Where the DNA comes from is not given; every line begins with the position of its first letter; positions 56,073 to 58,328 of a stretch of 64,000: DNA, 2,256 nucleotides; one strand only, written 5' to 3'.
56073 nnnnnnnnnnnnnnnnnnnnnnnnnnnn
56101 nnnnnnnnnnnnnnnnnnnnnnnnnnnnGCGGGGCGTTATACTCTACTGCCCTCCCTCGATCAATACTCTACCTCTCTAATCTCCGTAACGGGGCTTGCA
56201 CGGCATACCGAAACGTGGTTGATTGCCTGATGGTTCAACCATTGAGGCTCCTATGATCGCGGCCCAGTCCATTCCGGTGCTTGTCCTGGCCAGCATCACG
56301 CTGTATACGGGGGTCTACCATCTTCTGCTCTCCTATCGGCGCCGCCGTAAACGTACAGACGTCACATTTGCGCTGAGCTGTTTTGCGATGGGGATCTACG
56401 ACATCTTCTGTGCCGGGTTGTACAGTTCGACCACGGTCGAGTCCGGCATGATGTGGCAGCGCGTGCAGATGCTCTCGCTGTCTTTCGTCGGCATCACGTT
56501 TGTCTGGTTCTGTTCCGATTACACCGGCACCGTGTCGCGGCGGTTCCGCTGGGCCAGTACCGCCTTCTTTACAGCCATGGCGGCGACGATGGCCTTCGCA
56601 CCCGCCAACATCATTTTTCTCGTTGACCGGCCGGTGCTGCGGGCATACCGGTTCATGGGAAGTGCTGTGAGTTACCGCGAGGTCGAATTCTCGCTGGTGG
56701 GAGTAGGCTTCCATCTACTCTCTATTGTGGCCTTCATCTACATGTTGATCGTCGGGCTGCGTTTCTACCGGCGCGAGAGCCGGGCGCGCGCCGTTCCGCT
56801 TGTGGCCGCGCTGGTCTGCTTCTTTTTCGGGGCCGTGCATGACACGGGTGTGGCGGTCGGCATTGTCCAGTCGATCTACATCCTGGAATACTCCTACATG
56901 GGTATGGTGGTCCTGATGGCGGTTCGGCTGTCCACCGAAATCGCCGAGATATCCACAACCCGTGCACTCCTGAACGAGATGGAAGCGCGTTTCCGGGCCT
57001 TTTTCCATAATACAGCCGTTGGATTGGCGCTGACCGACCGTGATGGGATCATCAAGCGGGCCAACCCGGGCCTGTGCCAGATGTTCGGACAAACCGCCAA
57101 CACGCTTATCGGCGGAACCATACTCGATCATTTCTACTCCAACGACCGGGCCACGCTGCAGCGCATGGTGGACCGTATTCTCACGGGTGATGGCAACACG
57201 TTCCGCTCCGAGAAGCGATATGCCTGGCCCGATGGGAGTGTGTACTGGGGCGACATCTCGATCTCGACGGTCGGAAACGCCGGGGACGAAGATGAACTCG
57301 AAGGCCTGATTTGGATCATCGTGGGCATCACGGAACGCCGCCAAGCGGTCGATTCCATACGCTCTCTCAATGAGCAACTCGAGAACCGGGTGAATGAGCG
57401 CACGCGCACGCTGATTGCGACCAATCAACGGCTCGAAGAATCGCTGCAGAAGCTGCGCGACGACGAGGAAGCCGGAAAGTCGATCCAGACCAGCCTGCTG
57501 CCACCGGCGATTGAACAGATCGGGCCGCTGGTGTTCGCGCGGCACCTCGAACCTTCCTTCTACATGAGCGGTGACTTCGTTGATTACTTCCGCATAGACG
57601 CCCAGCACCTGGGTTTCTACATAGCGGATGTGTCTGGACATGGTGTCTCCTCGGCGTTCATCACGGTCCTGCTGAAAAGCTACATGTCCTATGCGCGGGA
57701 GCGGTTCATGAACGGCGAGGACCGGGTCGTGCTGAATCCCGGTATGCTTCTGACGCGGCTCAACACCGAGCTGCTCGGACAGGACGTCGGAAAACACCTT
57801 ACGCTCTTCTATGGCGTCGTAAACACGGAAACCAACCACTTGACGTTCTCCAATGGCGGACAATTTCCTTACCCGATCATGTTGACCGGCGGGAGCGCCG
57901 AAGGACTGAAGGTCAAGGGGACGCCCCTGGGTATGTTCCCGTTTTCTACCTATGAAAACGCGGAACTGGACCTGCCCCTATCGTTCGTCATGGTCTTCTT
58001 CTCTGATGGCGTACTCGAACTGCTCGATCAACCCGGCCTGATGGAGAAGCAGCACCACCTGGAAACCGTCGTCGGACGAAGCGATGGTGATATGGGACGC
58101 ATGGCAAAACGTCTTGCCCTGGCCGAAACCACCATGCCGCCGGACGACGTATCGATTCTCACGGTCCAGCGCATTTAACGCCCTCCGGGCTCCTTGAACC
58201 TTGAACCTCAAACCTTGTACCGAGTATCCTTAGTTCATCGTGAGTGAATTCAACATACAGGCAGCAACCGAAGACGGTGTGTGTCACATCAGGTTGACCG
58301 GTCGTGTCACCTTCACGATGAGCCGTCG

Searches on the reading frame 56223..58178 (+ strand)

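Call 39: search_protein_families(library=pfam, proteins=[window:56223-58178:+])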
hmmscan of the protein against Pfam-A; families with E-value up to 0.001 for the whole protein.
window:56223-58178:+ (651 aa): 8 families
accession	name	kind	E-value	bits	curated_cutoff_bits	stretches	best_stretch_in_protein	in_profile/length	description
PF07228.17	SpoIIE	-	1.1e-28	100.9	25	1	460-650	2-191/192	Stage II sporulation protein E (SpoIIE)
PF13426.13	PAS_9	-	4.7e-10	40.1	27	1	267-371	3-103/103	PAS domain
PF16927.11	HisKA_7TM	-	3.5e-09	37.3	28.6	1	20-234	3-212/224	N-terminal 7TM region of histidine kinase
PF00989.32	PAS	-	4.3e-09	36.8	22.6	1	256-356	2-102/113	PAS fold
PF08448.16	PAS_4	-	4.6e-09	36.9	23.1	1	262-374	2-110/110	PAS fold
PF13188.13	PAS_8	-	1.9e-08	34.3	21.8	1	255-315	1-60/65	PAS domain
PF07695.17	7TMR-DISM_7TM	-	4.7e-08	33.6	29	1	24-234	10-200/205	7TM diverse intracellular signalling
PF08447.18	PAS_3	-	2e-07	31.6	25.6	1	279-361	3-87/89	PAS fold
